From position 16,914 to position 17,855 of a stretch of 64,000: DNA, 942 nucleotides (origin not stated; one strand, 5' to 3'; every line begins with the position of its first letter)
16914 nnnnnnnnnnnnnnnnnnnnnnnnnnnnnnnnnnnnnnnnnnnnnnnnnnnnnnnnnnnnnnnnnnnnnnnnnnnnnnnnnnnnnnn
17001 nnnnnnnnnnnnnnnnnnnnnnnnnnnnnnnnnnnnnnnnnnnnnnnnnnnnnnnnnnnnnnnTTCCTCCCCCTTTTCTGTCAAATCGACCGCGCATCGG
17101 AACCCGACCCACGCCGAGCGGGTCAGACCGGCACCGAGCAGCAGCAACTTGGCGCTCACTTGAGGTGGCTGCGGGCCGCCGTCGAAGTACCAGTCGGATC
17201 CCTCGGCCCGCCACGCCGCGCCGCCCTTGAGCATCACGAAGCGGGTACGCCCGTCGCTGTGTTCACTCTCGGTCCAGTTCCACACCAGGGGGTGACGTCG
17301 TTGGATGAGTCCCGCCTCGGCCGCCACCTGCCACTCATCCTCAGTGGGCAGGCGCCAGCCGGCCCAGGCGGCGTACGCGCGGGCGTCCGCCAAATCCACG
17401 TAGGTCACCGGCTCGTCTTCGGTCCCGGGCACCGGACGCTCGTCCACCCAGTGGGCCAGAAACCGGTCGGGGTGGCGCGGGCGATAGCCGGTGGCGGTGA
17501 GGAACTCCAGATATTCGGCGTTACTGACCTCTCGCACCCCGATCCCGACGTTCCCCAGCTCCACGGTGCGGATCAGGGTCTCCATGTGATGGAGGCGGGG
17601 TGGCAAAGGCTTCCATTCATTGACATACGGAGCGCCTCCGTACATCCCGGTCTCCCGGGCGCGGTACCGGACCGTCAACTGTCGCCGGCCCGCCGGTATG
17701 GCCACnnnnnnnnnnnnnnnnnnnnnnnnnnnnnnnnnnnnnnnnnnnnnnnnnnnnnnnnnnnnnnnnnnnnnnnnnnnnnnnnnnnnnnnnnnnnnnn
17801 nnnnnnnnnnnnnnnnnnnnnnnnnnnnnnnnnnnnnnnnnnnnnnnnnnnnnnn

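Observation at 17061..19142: Orphan FGE-sulfatase (SUMF1) domain that lacks the catalytic cysteines, fused to a TIM-barrel hydrolase-like domain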

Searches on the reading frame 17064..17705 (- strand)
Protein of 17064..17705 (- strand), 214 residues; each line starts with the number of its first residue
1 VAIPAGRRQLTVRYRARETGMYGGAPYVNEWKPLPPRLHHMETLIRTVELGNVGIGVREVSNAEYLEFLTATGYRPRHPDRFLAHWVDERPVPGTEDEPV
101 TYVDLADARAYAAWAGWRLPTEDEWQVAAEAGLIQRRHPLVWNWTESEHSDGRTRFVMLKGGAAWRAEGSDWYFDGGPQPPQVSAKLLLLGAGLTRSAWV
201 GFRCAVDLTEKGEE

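Call 29: search_solved_structures(query=A3, max_evalue=0.001, show_alignments=5)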
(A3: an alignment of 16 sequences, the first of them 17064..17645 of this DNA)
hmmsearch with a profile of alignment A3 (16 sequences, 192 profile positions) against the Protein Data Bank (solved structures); distinct sequences matched with E-value up to 0.001: 28.
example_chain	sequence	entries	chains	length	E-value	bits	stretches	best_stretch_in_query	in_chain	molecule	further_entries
5nxl_A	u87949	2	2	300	2.7e-16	63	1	78-158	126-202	Non-specific serine/threonine protein kinase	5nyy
6s07_A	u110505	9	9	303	2.9e-16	62.9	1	78-158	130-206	Formylglycine-generating enzyme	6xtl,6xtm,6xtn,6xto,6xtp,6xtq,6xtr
6muj_A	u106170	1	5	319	1.4e-15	60.7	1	33-122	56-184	Formylglycine-generating enzyme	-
2q17_A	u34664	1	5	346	2e-15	60.1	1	33-122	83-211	formylglycine generating enzyme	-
1y4j_A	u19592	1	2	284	4.9e-15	58.9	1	79-123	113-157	Sulfatase modifying factor 2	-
2afy_X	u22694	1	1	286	1.3e-14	57.5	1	78-123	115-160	Sulfatase modifying factor 1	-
2aft_X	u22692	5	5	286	1.4e-14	57.4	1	78-123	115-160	Sulfatase modifying factor 1 | Sulfatase-modifying factor 1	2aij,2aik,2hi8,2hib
2aii_X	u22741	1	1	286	1.6e-14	57.3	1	78-123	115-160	Sulfatase modifying factor 1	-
7ml6_A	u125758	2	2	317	1.9e-14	57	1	24-114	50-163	CalU17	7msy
1y1e_X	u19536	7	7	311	2.1e-14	56.8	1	78-123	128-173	C-alpha-formyglycine-generating enzyme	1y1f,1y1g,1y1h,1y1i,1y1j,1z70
6vqp_A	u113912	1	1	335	2.1e-14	56.8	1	24-114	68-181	CalU17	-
31dc_A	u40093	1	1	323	2.4e-14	56.6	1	78-123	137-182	Formylglycine-generating enzyme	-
5ssy_A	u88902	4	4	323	2.4e-14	56.6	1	78-123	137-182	Formylglycine-generating enzyme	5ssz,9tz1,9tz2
5ssx_A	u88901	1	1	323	9e-14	54.8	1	78-123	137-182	Formylglycine-generating enzyme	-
8aru_A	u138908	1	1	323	2.7e-13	53.2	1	78-123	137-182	Formylglycine-generating enzyme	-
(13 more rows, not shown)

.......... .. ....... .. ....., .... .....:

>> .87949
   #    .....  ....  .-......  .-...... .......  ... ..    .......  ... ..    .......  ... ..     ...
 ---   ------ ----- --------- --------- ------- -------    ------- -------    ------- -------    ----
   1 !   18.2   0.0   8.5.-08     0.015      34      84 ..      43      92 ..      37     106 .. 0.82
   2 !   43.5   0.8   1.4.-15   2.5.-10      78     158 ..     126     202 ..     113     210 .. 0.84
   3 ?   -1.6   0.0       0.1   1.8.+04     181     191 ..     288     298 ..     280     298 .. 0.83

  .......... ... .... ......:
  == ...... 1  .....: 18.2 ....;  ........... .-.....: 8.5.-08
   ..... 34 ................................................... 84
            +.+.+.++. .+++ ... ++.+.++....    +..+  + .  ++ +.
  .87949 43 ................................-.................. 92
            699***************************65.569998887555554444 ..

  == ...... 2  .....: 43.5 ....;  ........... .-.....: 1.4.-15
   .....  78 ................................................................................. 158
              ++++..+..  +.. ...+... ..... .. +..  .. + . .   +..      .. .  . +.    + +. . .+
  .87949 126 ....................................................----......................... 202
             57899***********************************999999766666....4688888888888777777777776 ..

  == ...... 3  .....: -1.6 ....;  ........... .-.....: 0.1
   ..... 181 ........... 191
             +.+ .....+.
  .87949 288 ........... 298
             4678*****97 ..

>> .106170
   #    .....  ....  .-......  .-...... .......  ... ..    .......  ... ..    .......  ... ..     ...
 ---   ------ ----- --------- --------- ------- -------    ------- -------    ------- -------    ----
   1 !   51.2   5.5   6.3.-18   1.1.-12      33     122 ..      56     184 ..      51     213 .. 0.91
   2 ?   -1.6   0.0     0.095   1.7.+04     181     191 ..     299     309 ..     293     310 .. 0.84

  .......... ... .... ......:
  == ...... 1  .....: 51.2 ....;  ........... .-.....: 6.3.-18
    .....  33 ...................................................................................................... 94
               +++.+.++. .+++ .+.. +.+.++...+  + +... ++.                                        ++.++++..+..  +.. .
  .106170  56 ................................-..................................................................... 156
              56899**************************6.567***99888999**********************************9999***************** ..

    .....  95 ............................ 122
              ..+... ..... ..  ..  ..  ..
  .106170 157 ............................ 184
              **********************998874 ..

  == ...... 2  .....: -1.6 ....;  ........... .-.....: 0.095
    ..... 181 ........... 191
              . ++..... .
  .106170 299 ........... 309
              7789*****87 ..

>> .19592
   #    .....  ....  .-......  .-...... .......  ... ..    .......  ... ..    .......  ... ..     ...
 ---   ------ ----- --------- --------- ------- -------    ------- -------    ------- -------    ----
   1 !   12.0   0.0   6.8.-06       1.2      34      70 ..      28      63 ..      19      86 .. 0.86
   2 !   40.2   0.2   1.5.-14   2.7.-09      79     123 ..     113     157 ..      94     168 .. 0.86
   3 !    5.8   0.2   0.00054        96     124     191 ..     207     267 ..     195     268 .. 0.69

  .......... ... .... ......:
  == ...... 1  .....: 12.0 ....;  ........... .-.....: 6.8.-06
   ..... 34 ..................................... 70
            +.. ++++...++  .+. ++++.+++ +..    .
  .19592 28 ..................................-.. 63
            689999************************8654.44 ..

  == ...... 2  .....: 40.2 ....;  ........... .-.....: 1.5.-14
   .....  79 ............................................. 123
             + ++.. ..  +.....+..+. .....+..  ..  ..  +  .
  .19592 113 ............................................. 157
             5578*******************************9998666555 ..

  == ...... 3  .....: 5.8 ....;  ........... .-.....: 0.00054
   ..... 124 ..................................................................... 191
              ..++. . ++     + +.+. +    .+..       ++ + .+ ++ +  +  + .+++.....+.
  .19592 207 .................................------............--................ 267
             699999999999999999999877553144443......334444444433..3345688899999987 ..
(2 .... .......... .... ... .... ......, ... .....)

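Call 65: find_homologous_proteins(query=window:17064-17705:-, max_evalue=0.00001)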
Query window:17064-17705:- (214 aa): 604 proteins with E <= 0.00001 among 1250 candidates; the best 120 are listed.
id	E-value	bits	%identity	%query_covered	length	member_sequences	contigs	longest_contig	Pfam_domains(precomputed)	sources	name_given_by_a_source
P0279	1.3e-94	334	71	96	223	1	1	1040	PF03781.23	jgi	jgi:hypothetical protein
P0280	6.9e-91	322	69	96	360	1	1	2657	PF03781.23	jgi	jgi:sulfatase-modifying factor enzyme 1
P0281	9.1e-91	321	65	99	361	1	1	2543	PF03781.23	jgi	jgi:hypothetical protein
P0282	2.5e-88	313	69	96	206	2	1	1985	PF03781.23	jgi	jgi:formylglycine-generating enzyme required for sulfatase activity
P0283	1.1e-87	311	69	97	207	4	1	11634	PF03781.23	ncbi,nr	ncbi:SUMF1/EgtB/PvdO family nonheme iron enzyme [Micromonospora sp. ATA51]|nr:SUMF1/EgtB/PvdO family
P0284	1.6e-87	311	69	100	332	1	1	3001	PF03781.23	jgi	jgi:hypothetical protein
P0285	3.8e-87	310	70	98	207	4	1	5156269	PF03781.23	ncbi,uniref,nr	ncbi:hypothetical protein Phou_024670 [Phytohabitans houttuyneae]|uniref:Sulfatase-modifying factor 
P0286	4.7e-87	309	67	98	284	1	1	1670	PF03781.23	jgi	-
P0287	9.8e-87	308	69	97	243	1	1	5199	PF03781.23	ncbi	ncbi:SUMF1/EgtB/PvdO family nonheme iron enzyme, partial [Micromonospora sp. NPDC004336]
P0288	2.2e-86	307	70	97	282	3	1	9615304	PF03781.23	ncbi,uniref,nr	ncbi:SUMF1/EgtB/PvdO family nonheme iron enzyme [Phytohabitans rumicis]|uniref:SUMF1/EgtB/PvdO famil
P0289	3.4e-86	306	67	96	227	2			PF03781.23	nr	nr:SUMF1/EgtB/PvdO family nonheme iron enzyme [Kribbella solani]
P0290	8.8e-86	305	67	96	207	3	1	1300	PF03781.23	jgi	jgi:hypothetical protein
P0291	1.6e-85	304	67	98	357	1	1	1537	PF03781.23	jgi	jgi:hypothetical protein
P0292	6.7e-85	302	68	97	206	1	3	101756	PF03781.23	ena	-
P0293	1.3e-84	301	67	96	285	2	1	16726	PF03781.23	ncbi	ncbi:MAG: hypothetical protein V7637_4651, partial [Mycobacteriales bacterium]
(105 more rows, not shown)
